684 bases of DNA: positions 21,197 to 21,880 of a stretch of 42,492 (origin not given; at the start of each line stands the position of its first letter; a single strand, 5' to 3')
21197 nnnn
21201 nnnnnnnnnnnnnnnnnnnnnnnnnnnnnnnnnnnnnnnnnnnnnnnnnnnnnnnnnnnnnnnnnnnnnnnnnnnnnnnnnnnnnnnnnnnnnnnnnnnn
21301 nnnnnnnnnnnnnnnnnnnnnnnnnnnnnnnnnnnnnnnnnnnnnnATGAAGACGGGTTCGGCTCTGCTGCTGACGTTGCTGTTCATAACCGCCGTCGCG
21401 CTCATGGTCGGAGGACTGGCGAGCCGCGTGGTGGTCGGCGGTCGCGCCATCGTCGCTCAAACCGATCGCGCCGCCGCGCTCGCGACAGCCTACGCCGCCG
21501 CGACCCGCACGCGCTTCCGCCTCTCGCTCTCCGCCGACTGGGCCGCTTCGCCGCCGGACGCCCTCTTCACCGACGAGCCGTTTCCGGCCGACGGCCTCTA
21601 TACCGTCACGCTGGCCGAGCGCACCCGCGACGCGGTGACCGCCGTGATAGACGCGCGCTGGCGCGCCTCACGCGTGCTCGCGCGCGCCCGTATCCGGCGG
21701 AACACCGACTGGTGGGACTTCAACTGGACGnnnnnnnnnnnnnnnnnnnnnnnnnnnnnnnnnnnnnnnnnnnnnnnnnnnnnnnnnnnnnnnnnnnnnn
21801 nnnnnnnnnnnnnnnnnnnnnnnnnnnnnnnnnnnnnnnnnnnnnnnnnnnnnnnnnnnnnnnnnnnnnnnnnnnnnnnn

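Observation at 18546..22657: Minor-pseudopilin trio with two members inflated by display domains: candidate novel pilus/pseudopilus tip complex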

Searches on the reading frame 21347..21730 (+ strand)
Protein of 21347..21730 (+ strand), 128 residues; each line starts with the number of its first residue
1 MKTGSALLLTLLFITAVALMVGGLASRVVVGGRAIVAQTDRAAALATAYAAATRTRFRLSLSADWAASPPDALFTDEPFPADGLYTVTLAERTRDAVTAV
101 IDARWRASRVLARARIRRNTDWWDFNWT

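Call 98: search_protein_families(library=pfam, proteins=[window:21347-21730:+], max_evalue=1)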
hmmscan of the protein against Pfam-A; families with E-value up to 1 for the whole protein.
window:21347-21730:+ (128 aa): 2 families
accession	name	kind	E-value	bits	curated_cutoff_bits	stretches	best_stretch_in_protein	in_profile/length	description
PF02866.23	Ldh_1_C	-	0.22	11.9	22.6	0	24-56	67-99/174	lactate/malate dehydrogenase, alpha/beta C-terminal domain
PF20914.2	DNA_pol_IIIA_C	-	0.24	11.7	22.5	0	52-76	22-46/52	DNA polymerase III subunit alpha, C-terminal domain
